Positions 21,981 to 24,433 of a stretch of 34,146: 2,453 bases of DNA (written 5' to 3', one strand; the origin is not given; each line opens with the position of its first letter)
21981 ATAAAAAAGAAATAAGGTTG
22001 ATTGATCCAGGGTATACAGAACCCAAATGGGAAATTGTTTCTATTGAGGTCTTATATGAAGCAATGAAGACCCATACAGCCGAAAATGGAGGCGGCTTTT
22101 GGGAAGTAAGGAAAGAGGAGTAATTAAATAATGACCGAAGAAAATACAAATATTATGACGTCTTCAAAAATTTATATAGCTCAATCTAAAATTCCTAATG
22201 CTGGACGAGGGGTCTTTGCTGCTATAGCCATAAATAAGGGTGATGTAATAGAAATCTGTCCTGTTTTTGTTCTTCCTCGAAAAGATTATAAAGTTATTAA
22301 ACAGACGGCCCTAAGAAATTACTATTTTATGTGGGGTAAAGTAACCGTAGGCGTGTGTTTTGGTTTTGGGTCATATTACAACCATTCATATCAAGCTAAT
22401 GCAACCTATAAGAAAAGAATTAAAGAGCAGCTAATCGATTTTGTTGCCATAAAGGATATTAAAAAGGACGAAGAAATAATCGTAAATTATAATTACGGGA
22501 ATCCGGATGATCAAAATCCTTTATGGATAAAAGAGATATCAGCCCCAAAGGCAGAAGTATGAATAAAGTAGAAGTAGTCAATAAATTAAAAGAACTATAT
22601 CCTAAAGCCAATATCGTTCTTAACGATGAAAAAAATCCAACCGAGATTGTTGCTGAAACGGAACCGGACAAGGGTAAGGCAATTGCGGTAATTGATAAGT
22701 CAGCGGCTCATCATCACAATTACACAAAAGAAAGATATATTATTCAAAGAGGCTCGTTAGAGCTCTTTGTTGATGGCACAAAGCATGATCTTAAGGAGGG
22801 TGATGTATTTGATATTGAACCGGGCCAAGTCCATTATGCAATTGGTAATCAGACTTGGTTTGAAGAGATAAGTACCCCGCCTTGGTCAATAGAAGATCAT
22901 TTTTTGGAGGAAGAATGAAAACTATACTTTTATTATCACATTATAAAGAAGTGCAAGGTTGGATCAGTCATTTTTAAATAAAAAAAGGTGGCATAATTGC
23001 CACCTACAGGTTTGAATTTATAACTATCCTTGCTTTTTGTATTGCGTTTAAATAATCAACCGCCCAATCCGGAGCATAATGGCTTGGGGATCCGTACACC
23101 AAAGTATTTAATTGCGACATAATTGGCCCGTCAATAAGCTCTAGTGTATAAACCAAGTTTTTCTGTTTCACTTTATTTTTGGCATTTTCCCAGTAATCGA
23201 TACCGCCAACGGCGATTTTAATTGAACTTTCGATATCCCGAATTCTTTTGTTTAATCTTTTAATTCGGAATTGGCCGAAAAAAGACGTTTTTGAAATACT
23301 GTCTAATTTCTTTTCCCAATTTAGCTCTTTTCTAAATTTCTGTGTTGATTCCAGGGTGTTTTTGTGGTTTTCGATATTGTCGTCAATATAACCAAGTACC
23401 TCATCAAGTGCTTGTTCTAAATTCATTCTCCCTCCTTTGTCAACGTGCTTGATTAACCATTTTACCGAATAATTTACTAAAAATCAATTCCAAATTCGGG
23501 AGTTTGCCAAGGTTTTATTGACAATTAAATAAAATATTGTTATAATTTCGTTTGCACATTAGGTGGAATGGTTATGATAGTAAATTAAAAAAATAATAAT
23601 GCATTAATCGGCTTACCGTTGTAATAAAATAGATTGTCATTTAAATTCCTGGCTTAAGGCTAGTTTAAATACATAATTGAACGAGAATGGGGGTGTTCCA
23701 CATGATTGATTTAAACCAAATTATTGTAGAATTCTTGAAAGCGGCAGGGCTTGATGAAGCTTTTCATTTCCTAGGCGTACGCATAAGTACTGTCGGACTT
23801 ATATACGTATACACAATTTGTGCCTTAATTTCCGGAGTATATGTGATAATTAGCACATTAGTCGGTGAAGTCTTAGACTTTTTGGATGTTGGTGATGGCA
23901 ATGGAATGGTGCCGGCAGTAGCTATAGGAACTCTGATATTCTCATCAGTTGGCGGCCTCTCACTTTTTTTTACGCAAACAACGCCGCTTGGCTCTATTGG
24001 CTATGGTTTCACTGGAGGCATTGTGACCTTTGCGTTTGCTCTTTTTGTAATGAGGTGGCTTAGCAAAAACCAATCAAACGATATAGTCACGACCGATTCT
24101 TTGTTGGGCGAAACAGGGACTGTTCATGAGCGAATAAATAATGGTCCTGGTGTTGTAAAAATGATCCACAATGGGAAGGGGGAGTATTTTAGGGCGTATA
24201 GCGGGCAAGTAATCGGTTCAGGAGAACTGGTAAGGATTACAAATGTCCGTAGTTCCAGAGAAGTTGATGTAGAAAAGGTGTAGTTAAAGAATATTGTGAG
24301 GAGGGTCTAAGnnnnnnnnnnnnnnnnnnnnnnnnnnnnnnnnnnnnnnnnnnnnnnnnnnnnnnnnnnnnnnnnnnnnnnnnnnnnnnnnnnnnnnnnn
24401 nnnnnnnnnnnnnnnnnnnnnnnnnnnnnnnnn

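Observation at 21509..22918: Tightly coupled operon: C39-like cysteine peptidase, SET-domain methyltransferase and cupin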

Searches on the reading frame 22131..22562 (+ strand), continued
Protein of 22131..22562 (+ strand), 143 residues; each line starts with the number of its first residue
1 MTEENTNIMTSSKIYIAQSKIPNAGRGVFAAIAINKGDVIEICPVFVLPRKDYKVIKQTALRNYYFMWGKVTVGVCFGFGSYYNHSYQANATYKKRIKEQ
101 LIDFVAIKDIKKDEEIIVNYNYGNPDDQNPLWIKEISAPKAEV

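Call 56: search_protein_families(library=pfam, alignment_id=A4, max_evalue=0.0001)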
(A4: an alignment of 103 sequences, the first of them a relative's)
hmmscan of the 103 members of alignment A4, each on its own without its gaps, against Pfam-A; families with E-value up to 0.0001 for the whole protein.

A. member 1, L061:3491-3997:+ (168 aa): 2 families
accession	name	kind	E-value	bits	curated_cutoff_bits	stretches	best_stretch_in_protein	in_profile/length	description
PF01872.23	RibD_C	-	1.2e-15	58.3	24.1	1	4-157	4-193/197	RibD C-terminal domain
PF00186.24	DHFR_1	-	1.2e-07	32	25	1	39-115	37-106/159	Dihydrofolate reductase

B. families by the number of members that match (of 103 scanned): 130 families (the first 25 are shown)
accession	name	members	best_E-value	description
PF02655.19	ATP-grasp_3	3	3.8e-08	ATP-grasp domain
PF01161.25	PBP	2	8.9e-40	Phosphatidylethanolamine-binding protein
PF13561.12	adh_short_C2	2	8e-38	Enoyl-(Acyl carrier protein) reductase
PF00106.31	adh_short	2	1e-35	short chain dehydrogenase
PF00704.34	Glyco_hydro_18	2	3.2e-33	Glycosyl hydrolases family 18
PF07478.18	Dala_Dala_lig_C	2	4.9e-33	D-ala D-ala ligase C-terminus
PF18931.5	DUF5680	2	1.5e-27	Domain of unknown function (DUF5680)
PF13520.12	AA_permease_2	2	9.9e-25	Amino acid permease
PF04203.18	Sortase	2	1.6e-23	Sortase domain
PF00324.27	AA_permease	2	3e-22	Amino acid permease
PF00730.31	HhH-GPD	2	4.8e-19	HhH-GPD superfamily base excision DNA repair protein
PF13545.12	HTH_Crp_2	2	2e-14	Crp-like helix-turn-helix domain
PF00561.26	Abhydrolase_1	2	2.2e-13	alpha/beta hydrolase fold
PF00583.31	Acetyltransf_1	2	1.4e-09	Acetyltransferase (GNAT) family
PF08659.16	KR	2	3.2e-09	KR domain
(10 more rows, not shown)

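Call 65: search_protein_families(library=padloc, proteins=[window:22131-22562:+], max_evalue=0.01)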
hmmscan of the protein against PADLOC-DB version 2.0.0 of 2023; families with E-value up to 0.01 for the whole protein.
window:22131-22562:+ (143 aa): 1 family
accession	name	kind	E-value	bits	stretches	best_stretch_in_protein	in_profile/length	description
PDLC03603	REase_MTase_IIG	-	0.00088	15.4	1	8-115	555-647/1016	Type IIG restriction enzyme-methyltransferase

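Call 66: search_protein_families(library=phrogs, proteins=[window:22131-22562:+], max_evalue=0.01)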
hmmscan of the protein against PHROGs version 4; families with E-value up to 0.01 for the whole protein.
window:22131-22562:+ (143 aa): 3 families
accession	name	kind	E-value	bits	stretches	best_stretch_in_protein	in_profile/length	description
phrog_28741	-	unknown function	0.001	20.1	0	79-122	50-95/100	-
phrog_32374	-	unknown function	0.0019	19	1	104-134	17-47/56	-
phrog_2000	-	unknown function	0.0069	17.3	0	54-112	7-64/82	-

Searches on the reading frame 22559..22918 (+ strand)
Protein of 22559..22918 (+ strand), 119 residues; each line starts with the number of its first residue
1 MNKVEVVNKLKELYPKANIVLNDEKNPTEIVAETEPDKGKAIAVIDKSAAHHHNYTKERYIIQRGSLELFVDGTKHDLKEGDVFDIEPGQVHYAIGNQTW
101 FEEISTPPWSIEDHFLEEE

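Call 3: search_protein_families(library=pfam, proteins=[window:22559-22918:+], max_evalue=1)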
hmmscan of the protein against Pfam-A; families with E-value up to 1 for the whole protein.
window:22559-22918:+ (119 aa): 3 families
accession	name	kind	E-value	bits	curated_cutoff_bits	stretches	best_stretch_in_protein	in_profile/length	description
PF07883.17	Cupin_2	-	1.5e-08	34.6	27.2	1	47-94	10-56/70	Cupin domain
PF02311.25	AraC_binding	-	0.00018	21.7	21.1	1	51-94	19-61/135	AraC-like ligand binding domain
PF05899.18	Cupin_3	-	0.038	14.1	23.5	1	56-100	25-64/74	EutQ-like cupin domain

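Call 5: search_protein_families(library=ncbifam, proteins=[window:22559-22918:+], max_evalue=1)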
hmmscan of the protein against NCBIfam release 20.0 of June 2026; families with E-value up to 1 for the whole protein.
window:22559-22918:+ (119 aa): 1 family
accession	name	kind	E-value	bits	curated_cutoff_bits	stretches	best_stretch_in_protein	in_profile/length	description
TIGR04366.1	cupin_WbuC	subfamily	0.097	12.5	42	1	50-109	49-108/132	WbuC family cupin fold metalloprotein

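Call 22: find_homologous_proteins(query=window:22559-22918:+)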
Query window:22559-22918:+ (119 aa): 15 proteins with E <= 0.001 among 21 candidates.
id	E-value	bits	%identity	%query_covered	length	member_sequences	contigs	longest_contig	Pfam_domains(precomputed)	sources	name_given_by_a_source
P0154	3.1e-73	261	98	100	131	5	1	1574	PF07883.18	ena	-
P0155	8.7e-61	221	82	100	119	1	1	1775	PF07883.18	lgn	-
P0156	2.5e-46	174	65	98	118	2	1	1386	PF07883.18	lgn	-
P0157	6.6e-45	170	64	97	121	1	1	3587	PF07883.18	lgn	-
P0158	2.3e-44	168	63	100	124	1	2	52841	PF07883.18,PF02311.26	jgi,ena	jgi:mannose-6-phosphate isomerase-like protein (cupin superfamily)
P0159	5.2e-43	164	61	99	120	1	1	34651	PF07883.18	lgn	-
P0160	4.2e-29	119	50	97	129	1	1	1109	PF07883.18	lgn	-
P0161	1.5e-27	114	48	98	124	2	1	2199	PF07883.18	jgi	jgi:quercetin dioxygenase-like cupin family protein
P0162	3.1e-27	113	50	97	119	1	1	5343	PF07883.18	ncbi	-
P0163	1.0e-26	111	50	97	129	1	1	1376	PF07883.18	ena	-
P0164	1.4e-26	111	50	97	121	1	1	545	PF07883.18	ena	-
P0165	7.1e-26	108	48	97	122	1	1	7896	PF07883.18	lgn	-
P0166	4.9e-25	106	45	97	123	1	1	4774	PF07883.18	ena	-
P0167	6.2e-25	105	45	98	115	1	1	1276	-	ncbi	-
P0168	2.7e-19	87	46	93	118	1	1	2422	PF07883.18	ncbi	-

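Call 24: find_encoding_contigs(protein=P0158, flank=4000, max_places=2)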
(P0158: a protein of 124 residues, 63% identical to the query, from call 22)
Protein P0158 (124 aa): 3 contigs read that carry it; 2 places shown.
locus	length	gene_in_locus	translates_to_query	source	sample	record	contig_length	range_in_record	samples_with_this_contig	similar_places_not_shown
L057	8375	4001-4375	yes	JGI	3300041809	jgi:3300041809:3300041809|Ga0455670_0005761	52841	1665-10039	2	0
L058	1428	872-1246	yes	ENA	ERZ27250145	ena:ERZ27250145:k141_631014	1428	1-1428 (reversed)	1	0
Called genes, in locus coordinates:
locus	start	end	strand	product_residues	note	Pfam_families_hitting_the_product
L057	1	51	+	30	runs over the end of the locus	-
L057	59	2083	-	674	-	PF01326:PPDK_N, PF00391:PEP-utilizers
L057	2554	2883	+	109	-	-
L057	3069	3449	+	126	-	PF14534:DUF4440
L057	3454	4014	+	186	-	PF13875:DUF4202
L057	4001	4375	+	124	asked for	PF02311:AraC_binding, PF07883:Cupin_2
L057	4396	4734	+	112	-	PF07883:Cupin_2 (weak), PF02311:AraC_binding (weak)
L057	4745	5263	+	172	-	PF13302:Acetyltransf_3 (faint), PF00583:Acetyltransf_1, PF13673:Acetyltransf_10, PF13508:Acetyltransf_7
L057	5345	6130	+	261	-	PF01261:AP_endonuc_2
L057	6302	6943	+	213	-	-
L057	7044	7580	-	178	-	PF01725:Ham1p_like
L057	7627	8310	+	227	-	-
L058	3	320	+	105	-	?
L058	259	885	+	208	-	PF13875:DUF4202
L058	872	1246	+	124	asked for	PF02311:AraC_binding, PF07883:Cupin_2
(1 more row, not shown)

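Call 25: find_encoding_contigs(protein=P0159, flank=4000, max_places=2)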
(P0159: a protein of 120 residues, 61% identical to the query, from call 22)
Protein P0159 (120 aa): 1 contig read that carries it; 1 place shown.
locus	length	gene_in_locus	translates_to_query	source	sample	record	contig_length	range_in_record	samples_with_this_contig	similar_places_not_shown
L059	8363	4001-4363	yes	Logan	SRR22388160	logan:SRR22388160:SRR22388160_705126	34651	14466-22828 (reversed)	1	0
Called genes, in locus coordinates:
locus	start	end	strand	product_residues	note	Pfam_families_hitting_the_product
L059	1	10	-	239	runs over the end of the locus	PF22507:DUF6994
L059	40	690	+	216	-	PF02517:Rce1-like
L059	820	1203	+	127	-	-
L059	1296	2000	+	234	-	-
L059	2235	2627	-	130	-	-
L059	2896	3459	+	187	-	PF00561:Abhydrolase_1 (faint), PF06821:Ser_hydrolase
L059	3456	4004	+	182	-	PF00561:Abhydrolase_1 (faint), PF06821:Ser_hydrolase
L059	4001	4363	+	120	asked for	PF07883:Cupin_2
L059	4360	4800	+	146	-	PF00903:Glyoxalase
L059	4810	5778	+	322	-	PF00730:HhH-GPD (weak)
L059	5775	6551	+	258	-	PF04055:Radical_SAM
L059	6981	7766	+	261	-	PF18761:Heliorhodopsin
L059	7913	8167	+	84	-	-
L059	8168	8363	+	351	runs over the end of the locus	PF13353:Fer4_12, PF04055:Radical_SAM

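Call 26: find_encoding_contigs(protein=P0155, flank=4000, max_places=2)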
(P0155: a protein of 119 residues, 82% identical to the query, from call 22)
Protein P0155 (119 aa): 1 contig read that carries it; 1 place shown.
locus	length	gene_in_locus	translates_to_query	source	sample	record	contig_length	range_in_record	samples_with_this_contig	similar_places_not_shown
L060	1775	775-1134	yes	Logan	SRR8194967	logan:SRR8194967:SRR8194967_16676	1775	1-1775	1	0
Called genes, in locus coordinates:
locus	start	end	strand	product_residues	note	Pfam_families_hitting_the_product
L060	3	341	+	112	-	?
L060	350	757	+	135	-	PF01042:Ribonuc_L-PSP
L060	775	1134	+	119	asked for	PF07883:Cupin_2 (weak)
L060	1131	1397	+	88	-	-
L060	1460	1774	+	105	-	?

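Call 46: search_solved_structures(query=window:22559-22918:+, max_evalue=0.1, show_alignments=1)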
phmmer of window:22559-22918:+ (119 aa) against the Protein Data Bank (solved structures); distinct sequences matched with E-value up to 0.1: 14.
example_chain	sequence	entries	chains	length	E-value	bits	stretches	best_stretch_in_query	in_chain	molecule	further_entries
2h0v_A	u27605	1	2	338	3.3e-06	30.4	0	46-92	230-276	Quercetin 2,3-dioxygenase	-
1y3t_A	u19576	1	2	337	6.7e-06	29.4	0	46-92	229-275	Hypothetical protein yxaG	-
8hfb_A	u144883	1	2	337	9.9e-06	28.9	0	46-92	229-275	Quercetin 2,3-dioxygenase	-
7zvm_A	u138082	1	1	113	0.00089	22.6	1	49-97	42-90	Mannose-6-phosphate isomerase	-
7zvy_G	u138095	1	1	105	0.0021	21.4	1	49-97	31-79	Cupin_2 domain-containing protein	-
7zvy_E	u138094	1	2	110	0.0022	21.3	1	49-97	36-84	Cupin_2 domain-containing protein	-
7zvy_B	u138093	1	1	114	0.0023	21.2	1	49-97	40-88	Cupin_2 domain-containing protein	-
7zvy_A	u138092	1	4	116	0.0024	21.2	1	49-97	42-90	Cupin_2 domain-containing protein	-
5v28_A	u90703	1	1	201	0.0098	19.2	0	52-93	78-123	3-hydroxyanthranilate 3,4-dioxygenase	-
4rd7_A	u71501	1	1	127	0.012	19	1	47-96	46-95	Cupin 2 conserved barrel domain protein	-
5v27_A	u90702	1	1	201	0.012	19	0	52-93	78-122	3-hydroxyanthranilate 3,4-dioxygenase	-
5v26_A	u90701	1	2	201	0.019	18.3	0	52-91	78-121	3-hydroxyanthranilate 3,4-dioxygenase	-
5fpz_A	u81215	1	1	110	0.034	17.5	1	49-96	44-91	PECTIN DEGRADATION PROTEIN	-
5fpx_A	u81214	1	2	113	0.035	17.4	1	49-96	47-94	PECTIN DEGRADATION PROTEIN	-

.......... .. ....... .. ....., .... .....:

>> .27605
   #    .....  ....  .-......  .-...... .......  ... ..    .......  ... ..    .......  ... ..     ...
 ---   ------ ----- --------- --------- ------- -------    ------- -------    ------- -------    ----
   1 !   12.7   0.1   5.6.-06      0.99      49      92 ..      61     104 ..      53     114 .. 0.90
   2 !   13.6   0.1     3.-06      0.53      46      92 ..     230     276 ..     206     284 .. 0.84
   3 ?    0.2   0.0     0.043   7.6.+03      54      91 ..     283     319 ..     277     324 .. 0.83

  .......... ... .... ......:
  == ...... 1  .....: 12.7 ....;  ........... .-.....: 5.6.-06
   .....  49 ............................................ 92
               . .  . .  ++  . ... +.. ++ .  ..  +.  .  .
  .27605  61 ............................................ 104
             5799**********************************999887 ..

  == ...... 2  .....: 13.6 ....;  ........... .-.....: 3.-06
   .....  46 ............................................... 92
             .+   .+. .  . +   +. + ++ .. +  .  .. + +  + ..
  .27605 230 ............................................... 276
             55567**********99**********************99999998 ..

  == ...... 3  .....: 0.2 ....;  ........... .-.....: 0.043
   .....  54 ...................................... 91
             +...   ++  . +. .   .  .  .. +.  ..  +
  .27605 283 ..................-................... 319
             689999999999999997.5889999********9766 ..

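Call 65: search_protein_families(library=padloc, proteins=[window:22559-22918:+], max_evalue=0.01)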
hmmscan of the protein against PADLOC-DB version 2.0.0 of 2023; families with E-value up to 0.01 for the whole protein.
window:22559-22918:+ (119 aa): 0 families

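Call 66: search_protein_families(library=phrogs, proteins=[window:22559-22918:+], max_evalue=0.01)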
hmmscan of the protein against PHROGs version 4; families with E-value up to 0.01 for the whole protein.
window:22559-22918:+ (119 aa): 0 families

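Call 67: find_encoding_contigs(protein=P0165, flank=4000, max_places=2)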
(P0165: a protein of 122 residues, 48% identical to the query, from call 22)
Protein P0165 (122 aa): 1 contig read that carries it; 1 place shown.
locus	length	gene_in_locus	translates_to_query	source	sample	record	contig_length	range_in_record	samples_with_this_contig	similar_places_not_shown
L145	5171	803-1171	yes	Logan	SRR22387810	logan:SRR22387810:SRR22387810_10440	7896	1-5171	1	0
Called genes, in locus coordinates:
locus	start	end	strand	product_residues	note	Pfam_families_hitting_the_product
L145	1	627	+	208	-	?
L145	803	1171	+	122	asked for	PF07883:Cupin_2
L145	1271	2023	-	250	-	PF01509:TruB_N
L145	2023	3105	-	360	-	PF03979:Sigma70_r1_1, PF00140:Sigma70_r1_2, PF04542:Sigma70_r2, PF04539:Sigma70_r3, PF04545:Sigma70_r4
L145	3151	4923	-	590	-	PF01807:Zn_ribbon_DnaG, PF08275:DNAG_N, PF01751:Toprim, PF13155:Toprim_2, PF13662:Toprim_4, PF10410:DnaB_bind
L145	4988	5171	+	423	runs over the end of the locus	PF00709:Adenylsucc_synt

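Call 68: find_encoding_contigs(protein=P0162, flank=4000, max_places=2)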
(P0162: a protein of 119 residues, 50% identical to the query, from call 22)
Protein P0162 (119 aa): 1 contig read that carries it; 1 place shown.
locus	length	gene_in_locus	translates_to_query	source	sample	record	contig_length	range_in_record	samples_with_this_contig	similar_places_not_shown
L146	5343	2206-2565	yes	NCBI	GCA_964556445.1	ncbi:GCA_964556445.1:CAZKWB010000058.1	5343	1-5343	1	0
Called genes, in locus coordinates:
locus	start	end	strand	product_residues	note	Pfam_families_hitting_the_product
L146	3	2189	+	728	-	?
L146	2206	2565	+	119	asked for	PF07883:Cupin_2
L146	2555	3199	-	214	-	PF00834:Ribul_P_3_epim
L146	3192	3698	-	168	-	PF02502:LacAB_rpiB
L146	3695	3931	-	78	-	PF00462:Glutaredoxin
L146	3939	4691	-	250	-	PF01791:DeoC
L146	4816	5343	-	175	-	?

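Call 69: find_encoding_contigs(protein=P0157, flank=4000, max_places=2)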
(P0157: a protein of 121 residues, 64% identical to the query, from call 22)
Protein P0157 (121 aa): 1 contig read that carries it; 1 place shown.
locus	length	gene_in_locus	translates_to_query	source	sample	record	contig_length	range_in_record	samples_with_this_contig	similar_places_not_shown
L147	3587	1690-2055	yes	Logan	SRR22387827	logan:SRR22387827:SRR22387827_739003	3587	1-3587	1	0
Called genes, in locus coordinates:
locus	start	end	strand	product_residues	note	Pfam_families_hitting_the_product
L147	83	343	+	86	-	-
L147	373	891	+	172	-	PF01936:NYN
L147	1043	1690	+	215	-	-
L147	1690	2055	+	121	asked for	PF07883:Cupin_2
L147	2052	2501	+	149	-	-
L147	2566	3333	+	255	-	PF12146:Hydrolase_4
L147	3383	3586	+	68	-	?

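Call 87: find_related_loci(query=A6, collection=viral_contigs, flank=5000)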
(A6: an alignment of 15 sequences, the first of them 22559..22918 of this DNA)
Query A6 (119 aa) in viral_contigs; peptide patterns used: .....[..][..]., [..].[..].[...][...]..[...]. (x = any residue, [..] = any of these).
255 stretches matched a pattern, but none encodes a relative of the query by tblastn (E <= 1e-3).

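Call 90: predict_structure(alignment_id=A6)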
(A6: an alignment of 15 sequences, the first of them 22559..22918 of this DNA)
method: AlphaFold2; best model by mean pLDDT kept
length: 119 residues; sequences in the alignment: 15
mean_pLDDT: 96.7   pTM: 0.86
mean pLDDT of the five models: 96.7, 96.0, 93.5, 93.3, 92.3
residues with pLDDT >= 90: 117; 70-90: 1; 50-70: 1; < 50: 0
segments of 3 or more residues with pLDDT < 50: none
pLDDT, mean of each block of 10 residues (from residue 1): 97 97 95 97 97 98 98 98 98 98 97 89
secondary structure, 60 per line:
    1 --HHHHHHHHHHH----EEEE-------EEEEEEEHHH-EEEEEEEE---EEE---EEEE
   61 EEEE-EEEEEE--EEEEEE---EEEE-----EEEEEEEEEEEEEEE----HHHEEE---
elements in order: H3-13 E18-21 E29-35 E40-47 E51-53 E57-64 E66-71 E74-79 E83-86 E92-106 E114-116

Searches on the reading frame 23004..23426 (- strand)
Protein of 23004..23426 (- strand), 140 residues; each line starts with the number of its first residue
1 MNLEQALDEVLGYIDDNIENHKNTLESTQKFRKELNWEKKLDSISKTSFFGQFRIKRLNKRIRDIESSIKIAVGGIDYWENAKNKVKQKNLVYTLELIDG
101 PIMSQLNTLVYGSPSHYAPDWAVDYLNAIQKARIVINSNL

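Call 3: search_protein_families(library=pfam, proteins=[window:23004-23426:-], max_evalue=1)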
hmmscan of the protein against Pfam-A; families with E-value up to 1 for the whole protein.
window:23004-23426:- (140 aa): 0 families

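Call 5: search_protein_families(library=ncbifam, proteins=[window:23004-23426:-], max_evalue=1)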
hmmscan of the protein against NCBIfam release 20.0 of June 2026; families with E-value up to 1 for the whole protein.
window:23004-23426:- (140 aa): 1 family
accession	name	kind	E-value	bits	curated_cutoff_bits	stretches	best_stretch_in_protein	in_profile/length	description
NF010369.0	PRK13795.1-4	equivalog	0.0058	14.9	1086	1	25-96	444-516/633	hypothetical protein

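Call 65: search_protein_families(library=padloc, proteins=[window:23004-23426:-], max_evalue=0.01)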
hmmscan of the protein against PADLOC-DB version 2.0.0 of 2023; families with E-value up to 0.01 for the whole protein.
window:23004-23426:- (140 aa): 0 families

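Call 66: search_protein_families(library=phrogs, proteins=[window:23004-23426:-], max_evalue=0.01)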
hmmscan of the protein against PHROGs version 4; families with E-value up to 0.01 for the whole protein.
window:23004-23426:- (140 aa): 0 families

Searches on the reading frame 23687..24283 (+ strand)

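Call 3: search_protein_families(library=pfam, proteins=[window:23687-24283:+], max_evalue=1)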
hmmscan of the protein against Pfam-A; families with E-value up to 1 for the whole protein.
window:23687-24283:+ (198 aa): 3 families
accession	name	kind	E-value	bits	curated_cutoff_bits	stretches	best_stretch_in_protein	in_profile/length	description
PF01957.25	NfeD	-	0.00014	22.4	29.1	1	137-190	2-51/57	NfeD-like C-terminal, partner-binding domain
PF21051.3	ARMC9_LisH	-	0.13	12.9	27.3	1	8-27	3-22/32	ARMC9, LIS1 homology motif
PF21724.2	DUF6861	-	0.37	10.6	28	1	35-92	29-84/194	Family of unknown function (DUF6861)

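Call 5: search_protein_families(library=ncbifam, proteins=[window:23687-24283:+], max_evalue=1)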
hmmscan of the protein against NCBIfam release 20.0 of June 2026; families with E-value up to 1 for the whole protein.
window:23687-24283:+ (198 aa): 0 families
